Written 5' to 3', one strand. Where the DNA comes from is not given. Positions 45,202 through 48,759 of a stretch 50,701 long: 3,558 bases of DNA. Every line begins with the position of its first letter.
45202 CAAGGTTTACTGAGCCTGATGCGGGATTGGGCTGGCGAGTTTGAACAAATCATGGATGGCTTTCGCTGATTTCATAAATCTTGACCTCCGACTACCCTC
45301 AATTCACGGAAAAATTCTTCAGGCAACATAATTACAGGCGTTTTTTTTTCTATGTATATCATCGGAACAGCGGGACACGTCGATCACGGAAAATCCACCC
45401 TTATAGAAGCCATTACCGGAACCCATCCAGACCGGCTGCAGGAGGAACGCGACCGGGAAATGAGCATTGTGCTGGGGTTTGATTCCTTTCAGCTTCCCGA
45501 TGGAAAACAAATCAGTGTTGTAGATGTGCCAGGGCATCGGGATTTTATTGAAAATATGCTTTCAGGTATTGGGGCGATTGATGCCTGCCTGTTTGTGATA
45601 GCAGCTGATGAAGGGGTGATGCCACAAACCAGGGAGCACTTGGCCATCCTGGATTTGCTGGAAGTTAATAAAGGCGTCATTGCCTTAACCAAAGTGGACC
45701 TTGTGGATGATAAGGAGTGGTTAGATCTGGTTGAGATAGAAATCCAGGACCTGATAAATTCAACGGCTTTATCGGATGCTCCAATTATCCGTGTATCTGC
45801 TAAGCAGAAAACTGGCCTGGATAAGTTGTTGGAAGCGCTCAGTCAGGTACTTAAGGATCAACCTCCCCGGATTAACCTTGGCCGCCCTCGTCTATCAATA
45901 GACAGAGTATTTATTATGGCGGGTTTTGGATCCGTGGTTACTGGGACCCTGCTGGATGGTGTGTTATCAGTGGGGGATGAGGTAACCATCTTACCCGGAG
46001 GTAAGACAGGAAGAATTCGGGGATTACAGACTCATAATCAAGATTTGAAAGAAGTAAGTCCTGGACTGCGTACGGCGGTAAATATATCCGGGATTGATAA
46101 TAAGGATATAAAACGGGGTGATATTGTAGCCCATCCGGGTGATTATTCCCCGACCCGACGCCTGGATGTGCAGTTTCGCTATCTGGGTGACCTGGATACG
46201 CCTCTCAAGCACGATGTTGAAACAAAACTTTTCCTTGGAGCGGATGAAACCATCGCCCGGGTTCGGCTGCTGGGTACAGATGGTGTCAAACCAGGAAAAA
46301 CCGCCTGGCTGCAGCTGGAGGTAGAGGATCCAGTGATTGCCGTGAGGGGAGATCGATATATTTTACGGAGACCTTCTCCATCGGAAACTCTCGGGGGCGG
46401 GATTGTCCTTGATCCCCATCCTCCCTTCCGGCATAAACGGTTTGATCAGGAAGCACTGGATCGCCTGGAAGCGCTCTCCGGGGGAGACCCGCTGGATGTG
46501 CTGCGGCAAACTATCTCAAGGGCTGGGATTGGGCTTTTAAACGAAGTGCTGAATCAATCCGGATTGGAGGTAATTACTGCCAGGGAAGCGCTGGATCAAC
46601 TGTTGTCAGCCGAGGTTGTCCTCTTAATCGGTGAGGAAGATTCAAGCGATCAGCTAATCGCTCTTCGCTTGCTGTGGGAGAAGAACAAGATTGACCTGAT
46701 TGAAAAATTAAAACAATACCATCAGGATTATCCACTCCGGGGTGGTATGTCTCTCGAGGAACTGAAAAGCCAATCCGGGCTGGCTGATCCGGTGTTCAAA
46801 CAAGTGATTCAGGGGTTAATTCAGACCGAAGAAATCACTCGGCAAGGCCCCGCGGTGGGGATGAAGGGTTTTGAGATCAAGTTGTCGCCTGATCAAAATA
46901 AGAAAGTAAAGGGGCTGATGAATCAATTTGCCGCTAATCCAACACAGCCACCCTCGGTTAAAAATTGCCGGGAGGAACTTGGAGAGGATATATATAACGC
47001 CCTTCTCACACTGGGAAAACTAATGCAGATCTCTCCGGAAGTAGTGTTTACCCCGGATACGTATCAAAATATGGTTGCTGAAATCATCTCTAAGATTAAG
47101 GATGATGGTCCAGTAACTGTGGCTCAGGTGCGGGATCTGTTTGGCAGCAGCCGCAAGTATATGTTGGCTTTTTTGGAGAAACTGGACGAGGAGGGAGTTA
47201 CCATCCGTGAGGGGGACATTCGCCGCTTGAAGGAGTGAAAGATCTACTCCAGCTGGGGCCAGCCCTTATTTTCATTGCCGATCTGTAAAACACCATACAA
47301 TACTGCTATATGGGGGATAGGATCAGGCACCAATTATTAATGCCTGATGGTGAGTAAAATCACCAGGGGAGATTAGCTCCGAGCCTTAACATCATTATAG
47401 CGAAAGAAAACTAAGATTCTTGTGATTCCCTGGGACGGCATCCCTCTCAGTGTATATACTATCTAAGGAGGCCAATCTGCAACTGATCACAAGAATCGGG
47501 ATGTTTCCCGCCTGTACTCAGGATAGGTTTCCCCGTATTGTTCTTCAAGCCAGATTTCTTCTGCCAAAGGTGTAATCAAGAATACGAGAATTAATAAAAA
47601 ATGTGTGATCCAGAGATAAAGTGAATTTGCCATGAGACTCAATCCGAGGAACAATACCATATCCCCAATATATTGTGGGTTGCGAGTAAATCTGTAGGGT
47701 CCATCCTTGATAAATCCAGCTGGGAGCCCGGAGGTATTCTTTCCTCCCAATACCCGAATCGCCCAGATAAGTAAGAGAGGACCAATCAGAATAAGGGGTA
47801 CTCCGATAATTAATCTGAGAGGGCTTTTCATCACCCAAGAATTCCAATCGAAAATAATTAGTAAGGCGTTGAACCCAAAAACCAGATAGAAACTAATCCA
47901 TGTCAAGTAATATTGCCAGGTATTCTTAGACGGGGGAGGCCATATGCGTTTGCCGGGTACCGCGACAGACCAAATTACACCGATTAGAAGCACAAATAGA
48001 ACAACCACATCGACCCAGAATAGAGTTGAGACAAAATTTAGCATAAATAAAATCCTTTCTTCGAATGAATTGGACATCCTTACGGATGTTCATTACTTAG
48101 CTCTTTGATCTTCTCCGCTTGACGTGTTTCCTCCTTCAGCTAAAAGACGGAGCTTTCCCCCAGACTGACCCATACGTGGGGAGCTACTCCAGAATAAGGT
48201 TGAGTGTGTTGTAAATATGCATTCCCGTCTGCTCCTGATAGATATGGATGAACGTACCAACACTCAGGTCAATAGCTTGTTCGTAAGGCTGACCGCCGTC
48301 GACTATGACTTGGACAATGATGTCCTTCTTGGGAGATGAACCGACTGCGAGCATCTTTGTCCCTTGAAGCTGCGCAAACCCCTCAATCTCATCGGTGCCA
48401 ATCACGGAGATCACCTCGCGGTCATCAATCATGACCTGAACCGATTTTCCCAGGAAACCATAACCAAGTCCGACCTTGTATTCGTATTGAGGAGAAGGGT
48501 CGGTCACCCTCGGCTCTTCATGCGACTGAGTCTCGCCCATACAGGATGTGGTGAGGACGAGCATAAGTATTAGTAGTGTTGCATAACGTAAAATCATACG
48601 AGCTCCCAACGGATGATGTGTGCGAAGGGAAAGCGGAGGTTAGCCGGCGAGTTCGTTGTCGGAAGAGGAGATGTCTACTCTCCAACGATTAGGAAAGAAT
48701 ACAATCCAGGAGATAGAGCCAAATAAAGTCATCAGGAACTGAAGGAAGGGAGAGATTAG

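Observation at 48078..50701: Candidate integron-type gene-cassette array: same-strand ORFs separated by attC-like structured repeats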

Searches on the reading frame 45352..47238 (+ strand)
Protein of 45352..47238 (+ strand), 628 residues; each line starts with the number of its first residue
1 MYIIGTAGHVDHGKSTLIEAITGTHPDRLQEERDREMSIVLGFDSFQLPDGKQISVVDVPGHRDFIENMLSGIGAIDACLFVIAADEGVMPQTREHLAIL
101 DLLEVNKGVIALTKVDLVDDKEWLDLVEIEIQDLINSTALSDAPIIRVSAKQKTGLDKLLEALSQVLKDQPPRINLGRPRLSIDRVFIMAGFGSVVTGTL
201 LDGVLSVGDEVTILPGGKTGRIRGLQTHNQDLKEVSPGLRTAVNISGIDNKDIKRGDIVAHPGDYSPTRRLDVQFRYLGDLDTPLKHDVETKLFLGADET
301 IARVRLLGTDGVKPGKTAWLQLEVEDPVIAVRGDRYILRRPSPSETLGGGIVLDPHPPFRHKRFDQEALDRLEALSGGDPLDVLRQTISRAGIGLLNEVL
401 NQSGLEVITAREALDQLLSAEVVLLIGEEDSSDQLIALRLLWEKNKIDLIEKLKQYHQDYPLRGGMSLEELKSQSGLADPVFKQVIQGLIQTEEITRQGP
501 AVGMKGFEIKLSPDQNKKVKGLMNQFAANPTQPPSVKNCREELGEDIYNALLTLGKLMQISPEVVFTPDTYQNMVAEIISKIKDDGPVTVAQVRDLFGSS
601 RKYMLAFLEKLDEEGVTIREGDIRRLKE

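Call 9: find_encoding_contigs(protein=window:45352-47238:+, flank=10000, max_places=10)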
Protein window:45352-47238:+ (628 aa): no gene with exactly this product is on record in the collection.

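Call 33: find_homologous_proteins(query=window:45352-47238:+, max_evalue=1e-50)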
Query window:45352-47238:+ (628 aa): 8000 proteins with E <= 1e-50 among 8000 candidates; the best 120 are listed.
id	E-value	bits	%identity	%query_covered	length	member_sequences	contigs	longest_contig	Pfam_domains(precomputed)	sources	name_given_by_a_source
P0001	0.0e+0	1355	98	100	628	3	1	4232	PF01926.30,PF09107.18,PF09106.18,PF00009.34,PF25461.2,PF03144.32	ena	-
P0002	0.0e+0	1353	98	100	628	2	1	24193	PF01926.30,PF09107.18,PF09106.18,PF00009.34,PF25461.2,PF03144.32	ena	-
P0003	0.0e+0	1286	93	100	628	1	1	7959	PF01926.30,PF09107.18,PF09106.18,PF00009.34,PF25461.2,PF03144.32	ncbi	-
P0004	0.0e+0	1275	92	100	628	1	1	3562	PF01926.30,PF09107.18,PF09106.18,PF00009.34,PF25461.2,PF03144.32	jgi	jgi:selenocysteine-specific elongation factor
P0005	0.0e+0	1072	75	100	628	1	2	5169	PF01926.30,PF09107.18,PF09106.18,PF00009.34,PF03193.23,PF25461.2,PF03144.32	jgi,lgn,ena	-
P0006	0.0e+0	1056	75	100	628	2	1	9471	PF01926.30,PF09107.18,PF09106.18,PF00009.34,PF25461.2,PF03144.32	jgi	jgi:selenocysteine-specific elongation factor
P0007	0.0e+0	1056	76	100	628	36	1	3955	PF01926.30,PF09107.18,PF09106.18,PF00009.34,PF03193.23,PF25461.2,PF03144.32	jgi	-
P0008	0.0e+0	1052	75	100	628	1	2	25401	PF01926.30,PF09107.18,PF09106.18,PF00009.34,PF03193.23,PF25461.2,PF03144.32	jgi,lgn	-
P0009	0.0e+0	1051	75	100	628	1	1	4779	PF01926.30,PF09107.18,PF09106.18,PF00009.34,PF03193.23,PF25461.2,PF03144.32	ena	-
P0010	0.0e+0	1051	75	100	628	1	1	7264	PF01926.30,PF09107.18,PF09106.18,PF00009.34,PF03193.23,PF25461.2,PF03144.32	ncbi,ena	-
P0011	0.0e+0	1051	75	100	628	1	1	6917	PF01926.30,PF09107.18,PF09106.18,PF00009.34,PF03193.23,PF25461.2,PF03144.32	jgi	-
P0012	0.0e+0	1045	74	100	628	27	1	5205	PF01926.30,PF09107.18,PF09106.18,PF00009.34,PF03193.23,PF25461.2,PF03144.32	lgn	-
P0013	0.0e+0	1038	75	100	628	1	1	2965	PF01926.30,PF09107.18,PF09106.18,PF00009.34,PF25461.2,PF03144.32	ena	-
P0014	0.0e+0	1031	73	100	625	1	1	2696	PF01926.30,PF09107.18,PF09106.18,PF00009.34,PF25461.2,PF03144.32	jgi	jgi:selenocysteine-specific elongation factor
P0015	0.0e+0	1021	74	100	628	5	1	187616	PF09107.18,PF09106.18,PF00009.34,PF25461.2,PF03144.32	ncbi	ncbi:MAG: selenocysteine-specific translation elongation factor [Anaerolineales bacterium]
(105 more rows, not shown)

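Call 34: find_encoding_contigs(protein=P0002, flank=10000, max_places=4)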
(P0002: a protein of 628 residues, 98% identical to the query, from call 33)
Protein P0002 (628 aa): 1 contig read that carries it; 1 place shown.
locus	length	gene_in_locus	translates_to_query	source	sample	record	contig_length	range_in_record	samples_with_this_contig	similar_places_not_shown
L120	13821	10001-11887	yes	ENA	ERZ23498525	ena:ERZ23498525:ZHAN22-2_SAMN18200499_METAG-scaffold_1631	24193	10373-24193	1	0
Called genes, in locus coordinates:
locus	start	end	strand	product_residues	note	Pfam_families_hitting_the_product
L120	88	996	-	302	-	PF00398:RrnaAD, PF05401:NodS (weak), PF13847:Methyltransf_31 (faint), PF13649:Methyltransf_25 (weak)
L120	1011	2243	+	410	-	PF01937:ARMT1-like_dom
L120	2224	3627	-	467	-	PF03990:DUF348 (weak), PF07501:G5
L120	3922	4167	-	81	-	-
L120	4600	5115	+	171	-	PF01288:HPPK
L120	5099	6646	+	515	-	-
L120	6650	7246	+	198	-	-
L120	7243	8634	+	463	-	-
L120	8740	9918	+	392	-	-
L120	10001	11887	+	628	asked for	PF00009:GTP_EFTU, PF01926:MMR_HSR1 (weak), PF03144:GTP_EFTU_D2, PF25461:Beta-barrel_SelB, PF09106:WHD_2nd_SelB, PF09107:WHD_3rd_SelB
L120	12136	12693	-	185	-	PF04191:PEMT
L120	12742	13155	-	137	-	-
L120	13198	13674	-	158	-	-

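Call 35: find_encoding_contigs(protein=P0003, flank=10000, max_places=4)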
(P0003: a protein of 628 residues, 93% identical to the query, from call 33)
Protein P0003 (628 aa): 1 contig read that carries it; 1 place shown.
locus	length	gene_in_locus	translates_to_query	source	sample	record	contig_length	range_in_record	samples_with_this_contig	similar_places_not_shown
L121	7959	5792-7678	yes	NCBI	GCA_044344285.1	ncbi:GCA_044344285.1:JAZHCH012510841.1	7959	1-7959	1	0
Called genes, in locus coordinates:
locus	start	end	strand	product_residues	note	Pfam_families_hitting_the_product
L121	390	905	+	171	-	PF01288:HPPK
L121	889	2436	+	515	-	-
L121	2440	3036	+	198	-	-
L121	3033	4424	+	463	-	-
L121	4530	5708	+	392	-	-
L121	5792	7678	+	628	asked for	PF00009:GTP_EFTU, PF01926:MMR_HSR1 (weak), PF03144:GTP_EFTU_D2, PF25461:Beta-barrel_SelB, PF09106:WHD_2nd_SelB, PF09107:WHD_3rd_SelB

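Call 36: find_encoding_contigs(protein=P0015, flank=10000, max_places=3)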
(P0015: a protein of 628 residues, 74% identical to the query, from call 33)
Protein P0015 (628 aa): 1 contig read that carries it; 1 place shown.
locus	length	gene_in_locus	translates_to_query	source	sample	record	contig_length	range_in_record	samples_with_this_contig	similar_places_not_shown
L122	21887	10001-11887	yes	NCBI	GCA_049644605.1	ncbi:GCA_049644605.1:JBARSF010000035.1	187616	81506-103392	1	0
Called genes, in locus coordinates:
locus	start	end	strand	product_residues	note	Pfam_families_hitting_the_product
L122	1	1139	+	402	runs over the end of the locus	PF01937:ARMT1-like_dom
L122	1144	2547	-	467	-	PF03990:DUF348 (weak), PF07501:G5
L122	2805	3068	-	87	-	-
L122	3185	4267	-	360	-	PF00724:Oxidored_FMN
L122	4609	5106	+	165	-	PF01288:HPPK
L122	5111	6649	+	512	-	-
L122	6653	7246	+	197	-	-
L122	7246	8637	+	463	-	-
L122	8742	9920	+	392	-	-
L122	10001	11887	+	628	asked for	PF00009:GTP_EFTU, PF03144:GTP_EFTU_D2, PF25461:Beta-barrel_SelB, PF09106:WHD_2nd_SelB, PF09107:WHD_3rd_SelB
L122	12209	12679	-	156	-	-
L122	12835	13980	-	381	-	PF00685:Sulfotransfer_1, PF13469:Sulfotransfer_3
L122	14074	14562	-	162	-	-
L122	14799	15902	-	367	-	PF01869:BcrAD_BadFG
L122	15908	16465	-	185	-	-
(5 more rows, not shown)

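Call 37: find_encoding_contigs(protein=P0008, flank=10000, max_places=3)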
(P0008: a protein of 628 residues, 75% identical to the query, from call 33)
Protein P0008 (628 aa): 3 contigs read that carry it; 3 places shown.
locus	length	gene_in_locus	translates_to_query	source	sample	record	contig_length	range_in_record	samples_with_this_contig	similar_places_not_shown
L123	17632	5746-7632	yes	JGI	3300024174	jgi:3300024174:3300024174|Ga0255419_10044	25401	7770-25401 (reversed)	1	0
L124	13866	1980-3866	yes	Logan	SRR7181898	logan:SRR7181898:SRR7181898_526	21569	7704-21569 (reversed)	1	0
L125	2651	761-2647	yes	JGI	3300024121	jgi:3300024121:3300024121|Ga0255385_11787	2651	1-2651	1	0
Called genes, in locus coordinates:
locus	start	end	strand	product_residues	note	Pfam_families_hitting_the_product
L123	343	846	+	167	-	PF01288:HPPK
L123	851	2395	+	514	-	-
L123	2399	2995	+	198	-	-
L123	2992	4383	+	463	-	-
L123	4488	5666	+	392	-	-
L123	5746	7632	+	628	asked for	PF00009:GTP_EFTU, PF01926:MMR_HSR1 (weak), PF03193:RsgA_GTPase (faint), PF03144:GTP_EFTU_D2, PF25461:Beta-barrel_SelB, PF09106:WHD_2nd_SelB, PF09107:WHD_3rd_SelB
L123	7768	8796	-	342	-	PF01548:DEDD_Tnp_IS110, PF02371:Transposase_20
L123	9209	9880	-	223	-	PF01596:Methyltransf_3, PF01135:PCMT (weak), PF13578:Methyltransf_24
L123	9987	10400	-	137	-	PF02517:Rce1-like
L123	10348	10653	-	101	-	-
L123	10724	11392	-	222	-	PF03006:HlyIII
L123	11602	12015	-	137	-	-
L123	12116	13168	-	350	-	PF00930:DPPIV_N (faint), PF26549:Tricorn_N, PF26550:Tricorn_2nd, PF07676:PD40 (weak), PF26549:Tricorn_N, PF07676:PD40 (weak)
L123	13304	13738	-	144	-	PF00582:Usp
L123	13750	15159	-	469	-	PF02040:ArsB, PF03600:CitMHS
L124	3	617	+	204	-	?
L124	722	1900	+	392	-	-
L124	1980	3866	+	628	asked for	PF00009:GTP_EFTU, PF01926:MMR_HSR1 (weak), PF03193:RsgA_GTPase (faint), PF03144:GTP_EFTU_D2, PF25461:Beta-barrel_SelB, PF09106:WHD_2nd_SelB, PF09107:WHD_3rd_SelB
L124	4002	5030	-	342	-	PF01548:DEDD_Tnp_IS110, PF02371:Transposase_20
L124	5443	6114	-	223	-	PF01596:Methyltransf_3, PF01135:PCMT (weak), PF13578:Methyltransf_24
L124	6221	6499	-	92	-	PF02517:Rce1-like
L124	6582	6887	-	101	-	-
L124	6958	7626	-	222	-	PF03006:HlyIII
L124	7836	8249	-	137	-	-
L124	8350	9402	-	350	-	PF00930:DPPIV_N (faint), PF26549:Tricorn_N, PF26550:Tricorn_2nd, PF07676:PD40 (weak), PF26549:Tricorn_N, PF07676:PD40 (weak)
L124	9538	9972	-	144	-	PF00582:Usp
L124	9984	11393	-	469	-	PF02040:ArsB, PF03600:CitMHS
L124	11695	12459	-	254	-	PF13230:GATase_4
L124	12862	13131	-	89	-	PF03692:CxxCxxCC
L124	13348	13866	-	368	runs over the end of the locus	PF01210:NAD_Gly3P_dh_N, PF02558:ApbA, PF03446:NAD_binding_2, PF03807:F420_oxidored, PF02317:Octopine_DH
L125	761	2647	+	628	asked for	PF00009:GTP_EFTU, PF01926:MMR_HSR1 (weak), PF03193:RsgA_GTPase (faint), PF03144:GTP_EFTU_D2, PF25461:Beta-barrel_SelB, PF09106:WHD_2nd_SelB, PF09107:WHD_3rd_SelB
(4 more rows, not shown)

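Call 43: find_encoding_contigs(protein=P0001, flank=10000, max_places=4)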
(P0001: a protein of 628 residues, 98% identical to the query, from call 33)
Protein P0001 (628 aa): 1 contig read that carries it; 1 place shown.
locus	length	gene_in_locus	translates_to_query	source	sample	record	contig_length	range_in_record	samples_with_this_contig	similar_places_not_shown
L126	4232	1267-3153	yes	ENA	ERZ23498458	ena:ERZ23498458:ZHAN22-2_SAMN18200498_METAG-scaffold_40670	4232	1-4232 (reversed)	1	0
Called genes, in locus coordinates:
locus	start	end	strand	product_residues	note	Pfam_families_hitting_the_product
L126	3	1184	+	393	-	?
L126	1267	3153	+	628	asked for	PF00009:GTP_EFTU, PF01926:MMR_HSR1 (weak), PF03144:GTP_EFTU_D2, PF25461:Beta-barrel_SelB, PF09106:WHD_2nd_SelB, PF09107:WHD_3rd_SelB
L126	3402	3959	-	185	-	PF04191:PEMT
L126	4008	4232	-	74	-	?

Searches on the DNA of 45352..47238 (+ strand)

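Call 38: search_with_rna_model(model_id=R1, sources=[L120, L121, L122, L123, L124, L125], max_evalue=1, filters=off)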
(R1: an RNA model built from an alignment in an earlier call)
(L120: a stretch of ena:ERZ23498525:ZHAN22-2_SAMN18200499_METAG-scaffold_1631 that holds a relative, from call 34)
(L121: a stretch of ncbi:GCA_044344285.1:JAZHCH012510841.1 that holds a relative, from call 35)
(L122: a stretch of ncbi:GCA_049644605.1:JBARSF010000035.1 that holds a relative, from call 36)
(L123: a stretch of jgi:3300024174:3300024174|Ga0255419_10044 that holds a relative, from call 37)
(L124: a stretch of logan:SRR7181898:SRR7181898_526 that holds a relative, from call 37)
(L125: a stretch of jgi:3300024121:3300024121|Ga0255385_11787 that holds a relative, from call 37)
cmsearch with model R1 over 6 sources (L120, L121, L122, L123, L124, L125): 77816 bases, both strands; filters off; matches with E-value up to 1: 2.
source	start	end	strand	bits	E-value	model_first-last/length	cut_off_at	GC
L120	13728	13784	-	56.6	9.7e-13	1-100/100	no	0.65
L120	13163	13203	-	14.9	0.15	1-100/100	no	0.61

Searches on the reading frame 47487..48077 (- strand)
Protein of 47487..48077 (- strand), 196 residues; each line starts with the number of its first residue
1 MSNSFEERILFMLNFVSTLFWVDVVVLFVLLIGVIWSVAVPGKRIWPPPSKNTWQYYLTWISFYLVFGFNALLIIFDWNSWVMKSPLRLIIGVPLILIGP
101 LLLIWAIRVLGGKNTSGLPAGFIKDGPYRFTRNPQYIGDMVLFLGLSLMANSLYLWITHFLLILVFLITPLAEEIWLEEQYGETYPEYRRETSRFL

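Call 19: search_protein_families(library=ncbifam, proteins=[window:47487-48077:-], max_evalue=0.01)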
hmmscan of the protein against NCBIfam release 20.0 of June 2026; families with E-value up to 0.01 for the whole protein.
window:47487-48077:- (196 aa): 2 families
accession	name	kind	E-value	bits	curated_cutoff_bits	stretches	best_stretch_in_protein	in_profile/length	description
NF040696.1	isopcys_mtase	equivalog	7.9e-05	22.6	160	1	122-195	112-186/190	protein-S-isoprenylcysteine O-methyltransferase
TIGR04571.1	LmtA_Leptospira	exception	8.5e-05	22.4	325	1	110-195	75-162/252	lipid A Kdo2 1-phosphate O-methyltransferase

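Call 20: search_protein_families(library=pfam, proteins=[window:47487-48077:-], max_evalue=0.01)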
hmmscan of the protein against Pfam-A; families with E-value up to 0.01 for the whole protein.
window:47487-48077:- (196 aa): 4 families
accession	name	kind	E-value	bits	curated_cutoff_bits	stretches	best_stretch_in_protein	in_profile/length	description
PF04191.18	PEMT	-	5e-17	62.7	25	1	88-183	2-104/105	Phospholipid methyltransferase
PF04140.19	ICMT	-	7.7e-05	23.5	24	1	95-168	4-82/95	Isoprenylcysteine carboxyl methyltransferase (ICMT) family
PF02544.21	Steroid_dh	-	0.00039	20.9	22.6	1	89-190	42-143/150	3-oxo-5-alpha-steroid 4-dehydrogenase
PF01222.22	ERG4_ERG24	-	0.0078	15.5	27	1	122-191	351-422/432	Ergosterol biosynthesis ERG4/ERG24 family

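Call 32: search_protein_families(library=padloc, proteins=[window:47487-48077:-], max_evalue=0.1)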
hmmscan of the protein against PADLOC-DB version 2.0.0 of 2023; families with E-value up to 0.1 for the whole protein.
window:47487-48077:- (196 aa): 0 families

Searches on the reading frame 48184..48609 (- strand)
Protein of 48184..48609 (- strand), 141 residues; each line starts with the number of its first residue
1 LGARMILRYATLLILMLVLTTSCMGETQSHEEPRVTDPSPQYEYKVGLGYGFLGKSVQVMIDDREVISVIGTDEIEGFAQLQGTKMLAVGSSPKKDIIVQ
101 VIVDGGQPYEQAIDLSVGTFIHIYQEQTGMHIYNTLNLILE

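Call 19: search_protein_families(library=ncbifam, proteins=[window:48184-48609:-], max_evalue=0.01)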
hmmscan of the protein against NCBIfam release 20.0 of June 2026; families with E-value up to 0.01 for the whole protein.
window:48184-48609:- (141 aa): 0 families

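Call 20: search_protein_families(library=pfam, proteins=[window:48184-48609:-], max_evalue=0.01)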
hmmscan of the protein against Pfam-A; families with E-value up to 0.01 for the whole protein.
window:48184-48609:- (141 aa): 0 families

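Call 32: search_protein_families(library=padloc, proteins=[window:48184-48609:-], max_evalue=0.1)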
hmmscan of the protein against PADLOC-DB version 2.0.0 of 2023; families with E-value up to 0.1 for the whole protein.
window:48184-48609:- (141 aa): 0 families
